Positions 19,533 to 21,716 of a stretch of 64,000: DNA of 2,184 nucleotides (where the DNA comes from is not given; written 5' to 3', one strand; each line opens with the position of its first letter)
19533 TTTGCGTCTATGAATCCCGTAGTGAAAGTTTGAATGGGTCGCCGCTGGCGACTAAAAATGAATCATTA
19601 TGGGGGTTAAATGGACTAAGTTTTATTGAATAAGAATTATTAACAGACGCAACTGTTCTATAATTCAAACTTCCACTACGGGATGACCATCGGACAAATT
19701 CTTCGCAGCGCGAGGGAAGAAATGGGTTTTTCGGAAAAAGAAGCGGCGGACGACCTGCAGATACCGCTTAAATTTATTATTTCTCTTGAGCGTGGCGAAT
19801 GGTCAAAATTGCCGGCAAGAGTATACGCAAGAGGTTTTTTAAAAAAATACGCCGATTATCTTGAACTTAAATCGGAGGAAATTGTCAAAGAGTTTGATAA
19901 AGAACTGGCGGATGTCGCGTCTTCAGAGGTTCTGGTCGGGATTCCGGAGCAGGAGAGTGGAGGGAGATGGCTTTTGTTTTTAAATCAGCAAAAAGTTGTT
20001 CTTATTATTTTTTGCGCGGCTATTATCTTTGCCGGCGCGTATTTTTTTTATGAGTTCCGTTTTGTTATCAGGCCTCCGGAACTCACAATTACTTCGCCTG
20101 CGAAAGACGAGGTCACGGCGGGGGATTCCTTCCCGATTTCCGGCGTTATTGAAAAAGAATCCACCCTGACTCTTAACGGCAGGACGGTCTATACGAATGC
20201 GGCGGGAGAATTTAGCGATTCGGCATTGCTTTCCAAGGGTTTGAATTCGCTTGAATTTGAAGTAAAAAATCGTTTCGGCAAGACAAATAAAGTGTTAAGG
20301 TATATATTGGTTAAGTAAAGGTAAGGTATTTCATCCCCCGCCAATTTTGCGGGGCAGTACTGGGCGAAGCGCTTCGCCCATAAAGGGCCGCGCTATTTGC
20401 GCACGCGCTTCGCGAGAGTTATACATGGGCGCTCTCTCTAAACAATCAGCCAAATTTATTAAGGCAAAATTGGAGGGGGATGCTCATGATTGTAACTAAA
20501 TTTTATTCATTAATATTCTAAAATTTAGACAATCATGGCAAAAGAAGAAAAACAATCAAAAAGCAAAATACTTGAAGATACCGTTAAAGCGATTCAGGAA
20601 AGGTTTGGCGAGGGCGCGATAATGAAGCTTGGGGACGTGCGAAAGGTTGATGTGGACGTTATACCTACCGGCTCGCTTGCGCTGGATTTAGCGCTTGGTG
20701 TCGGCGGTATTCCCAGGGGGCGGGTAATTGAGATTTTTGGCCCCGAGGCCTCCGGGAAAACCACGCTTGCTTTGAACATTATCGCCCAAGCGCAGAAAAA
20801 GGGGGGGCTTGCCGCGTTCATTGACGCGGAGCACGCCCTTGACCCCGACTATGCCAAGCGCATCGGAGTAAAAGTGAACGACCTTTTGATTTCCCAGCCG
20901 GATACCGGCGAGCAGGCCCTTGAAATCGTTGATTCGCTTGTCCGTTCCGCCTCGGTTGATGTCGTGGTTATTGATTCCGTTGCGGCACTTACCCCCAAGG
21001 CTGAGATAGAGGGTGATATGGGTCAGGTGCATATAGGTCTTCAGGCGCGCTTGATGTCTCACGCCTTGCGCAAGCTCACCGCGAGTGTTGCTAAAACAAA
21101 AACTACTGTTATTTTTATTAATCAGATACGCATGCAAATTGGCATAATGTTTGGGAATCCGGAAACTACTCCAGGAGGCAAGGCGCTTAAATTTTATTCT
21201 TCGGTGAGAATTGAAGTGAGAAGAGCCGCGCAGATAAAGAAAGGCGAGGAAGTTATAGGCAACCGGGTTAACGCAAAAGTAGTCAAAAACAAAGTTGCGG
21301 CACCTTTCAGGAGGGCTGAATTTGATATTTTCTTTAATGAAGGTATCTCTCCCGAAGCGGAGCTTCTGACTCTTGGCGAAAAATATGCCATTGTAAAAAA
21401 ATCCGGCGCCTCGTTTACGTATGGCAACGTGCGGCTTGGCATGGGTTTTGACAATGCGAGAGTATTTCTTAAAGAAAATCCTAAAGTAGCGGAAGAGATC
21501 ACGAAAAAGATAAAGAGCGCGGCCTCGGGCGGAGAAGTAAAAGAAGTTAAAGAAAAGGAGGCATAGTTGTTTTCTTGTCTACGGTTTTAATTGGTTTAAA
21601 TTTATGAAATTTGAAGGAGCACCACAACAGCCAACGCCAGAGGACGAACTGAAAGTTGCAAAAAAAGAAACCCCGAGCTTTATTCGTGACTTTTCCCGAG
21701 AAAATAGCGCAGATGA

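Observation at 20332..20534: Repeated structured leader with an SD-sequestering stem and a conserved mini-ORF in front of recA (also ftsK and dnaJ)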

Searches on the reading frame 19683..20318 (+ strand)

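Call 21: search_protein_families(library=pfam, proteins=[window:19683-20318:+])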
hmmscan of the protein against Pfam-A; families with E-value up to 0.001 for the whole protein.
window:19683-20318:+ (211 aa): 3 families
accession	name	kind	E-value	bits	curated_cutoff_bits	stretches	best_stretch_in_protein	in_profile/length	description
PF13413.12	HTH_25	-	1.9e-19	69.7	24.6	1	6-67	1-62/62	Helix-turn-helix domain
PF09136.16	Glucodextran_B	-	6e-10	39.3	27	1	132-208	1-79/83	Glucodextranase, domain B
PF09624.15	DUF2393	-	0.00064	20.2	26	1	98-172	9-85/146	Protein of unknown function (DUF2393)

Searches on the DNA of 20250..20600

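Call 9: search_rna_families(source=window, start=20250, end=20600, threshold=evalue, max_evalue=10)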
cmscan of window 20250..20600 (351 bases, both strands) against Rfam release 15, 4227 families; matches with E-value up to 10: 7.
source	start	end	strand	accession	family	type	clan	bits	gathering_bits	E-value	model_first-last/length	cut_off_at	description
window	20415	20448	+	RF01105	SBWMV2_UPD-PKl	Cis-reg;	-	18.1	39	4.8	1-27/27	no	Pseudoknot of upstream pseudoknot domain (UPD) of the 3'UTR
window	20481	20557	+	RF01608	ceN102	Gene; snRNA; snoRNA; HACA-box;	-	16.5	50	4.9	1-142/142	no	Caenorhabditis snoRNA ceN80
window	20481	20540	-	RF04174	MIR4208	Gene; miRNA;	-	16.1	140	7.4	1-191/191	no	MIR4208 microRNA precursor family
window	20328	20367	-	RF01323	CRISPR-DR10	Gene; CRISPR;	-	14.4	39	2.2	1-37/37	no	CRISPR RNA direct repeat element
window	20484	20538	+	RF03303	mir-973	Gene; miRNA;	-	14.2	63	9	15-71/84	no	mir-973 microRNA precursor family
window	20538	20594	+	RF01306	sR52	Gene; snRNA; snoRNA; CD-box;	-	11.1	50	7.4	1-60/60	no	Small nucleolar RNA sR52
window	20282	20521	-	RF02849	Ysr197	Gene; sRNA;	-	10.4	167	3.1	1-254/254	no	Yersinia sRNA 197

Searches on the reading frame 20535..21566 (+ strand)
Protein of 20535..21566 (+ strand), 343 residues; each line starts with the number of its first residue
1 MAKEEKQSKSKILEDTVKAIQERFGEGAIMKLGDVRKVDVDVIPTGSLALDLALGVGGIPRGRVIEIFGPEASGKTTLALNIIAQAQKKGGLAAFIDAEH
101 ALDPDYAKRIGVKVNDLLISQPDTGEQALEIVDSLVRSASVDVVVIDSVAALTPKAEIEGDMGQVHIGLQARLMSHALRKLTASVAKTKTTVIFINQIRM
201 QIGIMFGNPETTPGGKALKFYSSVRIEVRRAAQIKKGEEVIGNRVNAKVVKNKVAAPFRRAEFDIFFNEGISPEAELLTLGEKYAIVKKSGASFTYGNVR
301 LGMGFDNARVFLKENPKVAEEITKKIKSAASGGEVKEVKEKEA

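Call 13: find_encoding_contigs(protein=window:20535-21566:+, flank=3000, max_places=6)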
Protein window:20535-21566:+ (343 aa): no gene with exactly this product is on record in the collection.

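Call 21: search_protein_families(library=pfam, proteins=[window:20535-21566:+])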
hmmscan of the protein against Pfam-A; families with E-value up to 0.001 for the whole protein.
window:20535-21566:+ (343 aa): 8 families
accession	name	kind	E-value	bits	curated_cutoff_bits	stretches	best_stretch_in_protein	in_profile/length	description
PF00154.27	RecA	-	2.4e-135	450.5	27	1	11-272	1-262/262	recA bacterial DNA recombination protein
PF21096.2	RecA_C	-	1.7e-15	57.3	27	1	276-329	2-55/57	RecA C-terminal domain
PF08423.17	Rad51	-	4.5e-09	36.4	22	1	41-232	6-213/244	Rad51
PF06745.19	ATPase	-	1.9e-07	31.2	26.6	1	44-99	2-57/231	KaiC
PF02283.22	CobU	-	1.1e-05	25.4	27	1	67-197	3-124/168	Cobinamide kinase / cobinamide phosphate guanyltransferase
PF01637.24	ATPase_2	-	3.2e-05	24.3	33.2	1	64-193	22-114/225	ATPase domain predominantly from Archaea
PF13481.12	AAA_25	-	8.6e-05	22.7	27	0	57-153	28-156/195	AAA domain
PF13479.12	AAA_24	-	0.00048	20.5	27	1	64-154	4-78/195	AAA domain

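Call 27: find_homologous_proteins(query=window:20535-21566:+, max_evalue=1e-80)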
Query window:20535-21566:+ (343 aa): 8000 proteins with E <= 1e-80 among 8000 candidates; the best 120 are listed.
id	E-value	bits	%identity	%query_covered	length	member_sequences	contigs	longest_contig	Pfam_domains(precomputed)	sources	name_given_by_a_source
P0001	3.5e-211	718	100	100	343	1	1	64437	PF06745.20,PF02283.23,PF08423.18,PF00154.28,PF21096.3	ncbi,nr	ncbi:MAG: recombinase RecA [bacterium]|nr:recombinase RecA [bacterium]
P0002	4.8e-191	652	90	98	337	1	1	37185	PF06745.20,PF08423.18,PF00154.28,PF21096.3,PF01637.25,PF27531.1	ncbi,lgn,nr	ncbi:MAG: recombinase RecA [Candidatus Sungbacteria bacterium]|nr:recombinase RecA [Candidatus Sungb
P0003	1.1e-190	651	92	96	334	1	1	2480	PF06745.20,PF08423.18,PF00154.28,PF21096.3,PF01637.25,PF27531.1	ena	-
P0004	2.6e-189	646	90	96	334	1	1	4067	PF06745.20,PF08423.18,PF00154.28,PF21096.3,PF01637.25,PF27531.1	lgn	-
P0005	8.5e-189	644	91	96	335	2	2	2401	PF06745.20,PF08423.18,PF00154.28,PF21096.3,PF01637.25,PF27531.1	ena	-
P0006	8.4e-186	635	89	97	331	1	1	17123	PF06745.20,PF02283.23,PF08423.18,PF00154.28,PF21096.3,PF27531.1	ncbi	-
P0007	2.2e-182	623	88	98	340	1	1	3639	PF06745.20,PF08423.18,PF00154.28,PF21096.3,PF27531.1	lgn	-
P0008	5.2e-182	622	88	94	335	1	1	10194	PF06745.20,PF02283.23,PF08423.18,PF00154.28,PF21096.3,PF27531.1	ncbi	ncbi:MAG: recombinase RecA [Candidatus Sungiibacteriota bacterium]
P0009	3.9e-180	616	-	-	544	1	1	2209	PF13173.13,PF06745.20,PF08423.18,PF13401.13,PF00154.28,PF01637.25,PF27531.1,PF13191.13,PF03205.21,PF13479.13,PF00005.34,PF21096.3,PF13481.13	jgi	jgi:recombination protein RecA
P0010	8.9e-180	615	84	97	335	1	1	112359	PF06745.20,PF08423.18,PF00154.28,PF21096.3,PF01637.25,PF27531.1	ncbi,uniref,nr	ncbi:MAG: recombinase RecA [Candidatus Sungbacteria bacterium]|uniref:Protein RecA n=1 Tax=Candidatu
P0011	3.5e-178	610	85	96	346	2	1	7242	PF06745.20,PF08423.18,PF00154.28,PF21096.3,PF01637.25,PF27531.1,PF13481.13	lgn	-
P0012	6.2e-178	609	82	99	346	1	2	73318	PF06745.20,PF08423.18,PF00154.28,PF21096.3,PF01637.25,PF27531.1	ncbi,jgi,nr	ncbi:recombinase RecA [Candidatus Parcubacteria bacterium]|nr:MAG: recombinase RecA [Candidatus Parc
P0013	7.2e-178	609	84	96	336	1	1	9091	PF06745.20,PF08423.18,PF00154.28,PF21096.3,PF27531.1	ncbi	ncbi:MAG: recombinase RecA [Patescibacteria group bacterium]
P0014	8.0e-178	608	84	97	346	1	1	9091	PF06745.20,PF08423.18,PF00154.28,PF21096.3,PF27531.1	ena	-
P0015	8.0e-178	608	84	96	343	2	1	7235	PF08423.18,PF00154.28,PF21096.3,PF01637.25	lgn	-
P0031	4.1e-174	596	81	95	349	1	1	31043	PF06745.20,PF08423.18,PF00154.28,PF21096.3,PF27531.1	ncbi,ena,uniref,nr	ncbi:MAG: recombinase RecA [Candidatus Sungbacteria bacterium RIFCSPLOWO2_01_FULL_60_25]|uniref:Prot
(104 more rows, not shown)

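Call 28: find_encoding_contigs(protein=P0002, flank=10000, max_places=2)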
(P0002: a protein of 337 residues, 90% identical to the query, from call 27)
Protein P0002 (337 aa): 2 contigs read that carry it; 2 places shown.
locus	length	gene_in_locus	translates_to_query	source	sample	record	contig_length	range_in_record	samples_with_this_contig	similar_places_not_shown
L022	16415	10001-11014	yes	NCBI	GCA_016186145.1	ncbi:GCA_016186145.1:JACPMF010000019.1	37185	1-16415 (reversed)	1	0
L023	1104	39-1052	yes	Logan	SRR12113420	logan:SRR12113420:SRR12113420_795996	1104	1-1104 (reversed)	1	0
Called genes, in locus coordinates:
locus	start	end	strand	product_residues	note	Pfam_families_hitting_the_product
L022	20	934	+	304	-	PF01116:F_bP_aldolase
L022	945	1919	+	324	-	PF00389:2-Hacid_dh, PF02826:2-Hacid_dh_C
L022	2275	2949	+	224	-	PF01386:Ribosomal_L25p, PF14693:Ribosomal_TL5_C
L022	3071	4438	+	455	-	PF13406:SLT_2 (faint)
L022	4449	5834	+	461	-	PF21799:MurD-like_N, PF08245:Mur_ligase_M, PF02875:Mur_ligase_C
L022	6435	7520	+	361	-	PF01098:FTSW_RODA_SPOVE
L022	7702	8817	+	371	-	PF03033:Glyco_transf_28, PF04101:Glyco_tran_28_C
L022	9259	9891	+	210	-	PF13413:HTH_25, PF09136:Glucodextran_B (weak)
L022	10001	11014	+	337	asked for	PF00154:RecA_N, PF06745:ATPase (faint), PF08423:Rad51, PF27531:MT3502_N (weak), PF01637:ATPase_2 (faint), PF21096:RecA_C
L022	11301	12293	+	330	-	PF01408:GFO_IDH_MocA, PF02894:GFO_IDH_MocA_C, PF22725:GFO_IDH_MocA_C3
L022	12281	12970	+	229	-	-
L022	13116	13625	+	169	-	PF08544:GHMP_kinases_C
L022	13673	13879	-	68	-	PF01084:Ribosomal_S18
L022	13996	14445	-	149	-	PF00436:SSB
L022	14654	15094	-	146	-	PF01250:Ribosomal_S6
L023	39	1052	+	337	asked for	PF00154:RecA_N, PF06745:ATPase (faint), PF08423:Rad51, PF27531:MT3502_N (weak), PF01637:ATPase_2 (faint), PF21096:RecA_C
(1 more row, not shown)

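Call 29: find_encoding_contigs(protein=P0010, flank=10000, max_places=2)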
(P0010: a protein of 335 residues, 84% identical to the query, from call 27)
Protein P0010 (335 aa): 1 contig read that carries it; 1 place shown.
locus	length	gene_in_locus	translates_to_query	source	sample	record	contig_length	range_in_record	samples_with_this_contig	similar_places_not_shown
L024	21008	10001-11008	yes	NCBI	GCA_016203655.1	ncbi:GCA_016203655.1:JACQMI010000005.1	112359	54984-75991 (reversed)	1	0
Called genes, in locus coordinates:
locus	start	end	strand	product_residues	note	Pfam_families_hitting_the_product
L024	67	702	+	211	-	PF01471:PG_binding_1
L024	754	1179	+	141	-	PF08570:DUF1761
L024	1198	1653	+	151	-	PF10648:Gmad2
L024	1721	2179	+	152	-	-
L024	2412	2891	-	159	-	-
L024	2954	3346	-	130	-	-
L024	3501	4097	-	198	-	PF00578:AhpC-TSA, PF08534:Redoxin, PF10417:1-cysPrx_C (faint)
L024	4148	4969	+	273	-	PF00730:HhH-GPD, PF00633:HHH (faint)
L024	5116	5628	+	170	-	-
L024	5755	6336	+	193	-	PF13542:HTH_Tnp_ISL3 (faint), PF08281:Sigma70_r4_2 (faint), PF13384:HTH_23 (faint), PF13518:HTH_28 (faint), PF13936:HTH_38 (faint)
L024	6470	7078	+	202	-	-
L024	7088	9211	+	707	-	PF17854:FtsK_alpha, PF01580:FtsK_SpoIIIE, PF09397:FtsK_gamma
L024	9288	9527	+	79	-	-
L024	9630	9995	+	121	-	PF09136:Glucodextran_B (weak)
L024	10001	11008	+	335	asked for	PF00154:RecA_N, PF08423:Rad51, PF06745:ATPase (faint), PF27531:MT3502_N (weak), PF01637:ATPase_2 (faint), PF21096:RecA_C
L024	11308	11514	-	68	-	PF01084:Ribosomal_S18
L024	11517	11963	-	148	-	PF00436:SSB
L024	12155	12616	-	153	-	PF01250:Ribosomal_S6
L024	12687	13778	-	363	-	PF01926:MMR_HSR1, PF02421:FeoB_N, PF06071:YchF-GTPase_C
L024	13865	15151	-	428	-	PF02844:GARS_N, PF01071:GARS_A, PF02222:ATP-grasp (weak), PF02655:ATP-grasp_3 (weak), PF02843:GARS_C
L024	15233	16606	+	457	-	PF02878:PGM_PMM_I, PF02879:PGM_PMM_II, PF02880:PGM_PMM_III, PF00408:PGM_PMM_IV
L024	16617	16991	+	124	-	PF05635:23S_rRNA_IVP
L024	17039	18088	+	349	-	PF02646:RmuC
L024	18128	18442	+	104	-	PF00829:Ribosomal_L21p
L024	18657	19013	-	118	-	-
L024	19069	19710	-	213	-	PF21176:RecR_HhH, PF01751:Toprim, PF13662:Toprim_4, PF21175:RecR_C (weak)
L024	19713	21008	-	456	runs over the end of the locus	PF00772:DnaB, PF13481:AAA_25, PF03796:DnaB_C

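Call 30: find_encoding_contigs(protein=P0012, flank=10000, max_places=2)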
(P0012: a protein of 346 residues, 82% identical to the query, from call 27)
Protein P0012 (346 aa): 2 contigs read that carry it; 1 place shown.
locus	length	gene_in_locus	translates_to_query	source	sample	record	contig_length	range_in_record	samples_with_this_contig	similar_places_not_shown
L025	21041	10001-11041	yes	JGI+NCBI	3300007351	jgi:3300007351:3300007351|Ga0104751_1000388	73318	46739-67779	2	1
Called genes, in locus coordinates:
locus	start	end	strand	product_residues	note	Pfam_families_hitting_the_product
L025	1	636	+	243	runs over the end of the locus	PF01464:SLT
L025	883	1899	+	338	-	PF02369:Big_1 (faint), PF16640:Big_3_5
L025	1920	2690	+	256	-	-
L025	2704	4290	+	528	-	-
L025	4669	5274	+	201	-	PF04138:GtrA_DPMS_TM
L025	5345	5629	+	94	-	-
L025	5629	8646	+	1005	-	PF02450:LCAT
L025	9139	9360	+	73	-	PF00459:Inositol_P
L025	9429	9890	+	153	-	PF13521:AAA_28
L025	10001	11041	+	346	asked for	PF00154:RecA_N, PF06745:ATPase (weak), PF08423:Rad51, PF01637:ATPase_2 (faint), PF27531:MT3502_N (weak), PF21096:RecA_C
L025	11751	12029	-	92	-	PF01084:Ribosomal_S18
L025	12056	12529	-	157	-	PF00436:SSB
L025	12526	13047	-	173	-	PF01250:Ribosomal_S6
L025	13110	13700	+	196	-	-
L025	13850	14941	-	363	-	PF01926:MMR_HSR1, PF02421:FeoB_N, PF06071:YchF-GTPase_C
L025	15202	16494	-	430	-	PF02844:GARS_N, PF01071:GARS_A, PF02843:GARS_C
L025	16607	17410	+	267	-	PF00702:Hydrolase (faint), PF08282:Hydrolase_3, PF03332:PMM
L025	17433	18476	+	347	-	PF02646:RmuC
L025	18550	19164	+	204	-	-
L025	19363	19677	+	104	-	PF00829:Ribosomal_L21p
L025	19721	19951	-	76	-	-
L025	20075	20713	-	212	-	PF21176:RecR_HhH, PF01751:Toprim (weak), PF13662:Toprim_4, PF21175:RecR_C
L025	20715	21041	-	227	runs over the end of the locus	PF13489:Methyltransf_23 (weak), PF08241:Methyltransf_11, PF08242:Methyltransf_12 (weak), PF13649:Methyltransf_25, PF13847:Methyltransf_31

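Call 31: find_encoding_contigs(protein=P0031, flank=10000, max_places=2)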
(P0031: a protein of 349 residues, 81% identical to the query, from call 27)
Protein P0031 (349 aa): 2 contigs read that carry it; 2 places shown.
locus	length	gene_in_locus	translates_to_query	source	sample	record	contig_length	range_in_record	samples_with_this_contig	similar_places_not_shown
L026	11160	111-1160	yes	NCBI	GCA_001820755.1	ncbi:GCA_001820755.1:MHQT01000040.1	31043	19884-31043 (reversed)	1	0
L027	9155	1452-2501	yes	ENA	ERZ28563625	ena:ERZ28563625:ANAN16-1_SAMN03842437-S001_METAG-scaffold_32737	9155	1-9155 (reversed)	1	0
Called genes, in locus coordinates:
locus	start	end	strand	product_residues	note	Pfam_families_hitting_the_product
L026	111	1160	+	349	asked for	PF00154:RecA_N, PF06745:ATPase (faint), PF08423:Rad51, PF27531:MT3502_N (weak), PF21096:RecA_C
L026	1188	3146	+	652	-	-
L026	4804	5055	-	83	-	PF01084:Ribosomal_S18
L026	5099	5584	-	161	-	PF00436:SSB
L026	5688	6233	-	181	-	PF01250:Ribosomal_S6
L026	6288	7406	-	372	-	PF01926:MMR_HSR1, PF02421:FeoB_N, PF06071:YchF-GTPase_C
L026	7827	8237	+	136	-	-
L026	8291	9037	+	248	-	PF00005:ABC_tran, PF13304:AAA_21 (weak)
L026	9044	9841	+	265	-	PF01061:ABC2_membrane (weak)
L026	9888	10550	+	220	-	PF01135:PCMT, PF01189:Methyltr_RsmB-F (faint), PF13649:Methyltransf_25 (weak)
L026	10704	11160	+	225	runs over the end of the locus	PF00293:NUDIX, PF19368:WHD_AraR, PF21906:WHD_NrtR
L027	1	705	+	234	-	?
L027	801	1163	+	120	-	-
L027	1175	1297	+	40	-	-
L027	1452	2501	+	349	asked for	PF00154:RecA_N, PF06745:ATPase (faint), PF08423:Rad51, PF27531:MT3502_N (weak), PF21096:RecA_C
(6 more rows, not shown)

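Call 49: find_encoding_contigs(protein=P0003, flank=3000, max_places=2)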
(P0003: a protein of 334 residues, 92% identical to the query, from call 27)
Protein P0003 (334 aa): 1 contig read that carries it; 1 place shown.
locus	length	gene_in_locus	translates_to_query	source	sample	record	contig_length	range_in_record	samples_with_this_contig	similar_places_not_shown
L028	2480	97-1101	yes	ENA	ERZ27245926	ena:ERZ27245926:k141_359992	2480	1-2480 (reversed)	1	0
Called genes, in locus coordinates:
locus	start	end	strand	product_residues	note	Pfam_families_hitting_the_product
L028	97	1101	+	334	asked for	PF00154:RecA_N, PF08423:Rad51, PF06745:ATPase (faint), PF27531:MT3502_N (weak), PF01637:ATPase_2 (faint), PF21096:RecA_C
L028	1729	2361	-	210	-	PF13413:HTH_25, PF09136:Glucodextran_B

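Call 50: find_encoding_contigs(protein=P0004, flank=4000, max_places=2)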
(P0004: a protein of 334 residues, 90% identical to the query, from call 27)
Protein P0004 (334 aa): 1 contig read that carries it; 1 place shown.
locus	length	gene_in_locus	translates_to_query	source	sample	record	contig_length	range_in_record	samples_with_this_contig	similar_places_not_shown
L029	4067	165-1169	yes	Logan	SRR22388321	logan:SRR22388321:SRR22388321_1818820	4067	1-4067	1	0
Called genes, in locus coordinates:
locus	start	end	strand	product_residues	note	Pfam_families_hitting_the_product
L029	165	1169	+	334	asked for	PF00154:RecA_N, PF08423:Rad51, PF06745:ATPase (faint), PF27531:MT3502_N (weak), PF01637:ATPase_2 (faint), PF21096:RecA_C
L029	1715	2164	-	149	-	PF00436:SSB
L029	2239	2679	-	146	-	PF01250:Ribosomal_S6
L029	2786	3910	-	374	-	PF01926:MMR_HSR1, PF02421:FeoB_N, PF06071:YchF-GTPase_C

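Call 51: find_encoding_contigs(protein=P0005, flank=3000, max_places=2)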
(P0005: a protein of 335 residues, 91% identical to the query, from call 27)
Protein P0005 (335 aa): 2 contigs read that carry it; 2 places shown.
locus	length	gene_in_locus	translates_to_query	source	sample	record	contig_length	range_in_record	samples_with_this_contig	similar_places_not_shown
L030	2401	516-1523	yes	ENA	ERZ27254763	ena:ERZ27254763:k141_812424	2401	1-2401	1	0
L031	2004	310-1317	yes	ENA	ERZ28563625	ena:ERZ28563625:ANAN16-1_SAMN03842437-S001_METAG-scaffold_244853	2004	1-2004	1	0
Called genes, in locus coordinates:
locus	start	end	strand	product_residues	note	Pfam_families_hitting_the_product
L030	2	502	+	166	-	?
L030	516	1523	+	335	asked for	PF06745:ATPase (faint), PF00154:RecA_N, PF08423:Rad51, PF01637:ATPase_2 (weak), PF27531:MT3502_N (weak), PF21096:RecA_C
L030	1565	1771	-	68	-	PF01084:Ribosomal_S18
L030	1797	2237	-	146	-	PF00436:SSB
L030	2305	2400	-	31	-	?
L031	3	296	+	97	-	?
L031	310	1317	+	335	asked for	PF06745:ATPase (faint), PF00154:RecA_N, PF08423:Rad51, PF01637:ATPase_2 (weak), PF27531:MT3502_N (weak), PF21096:RecA_C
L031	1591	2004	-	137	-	?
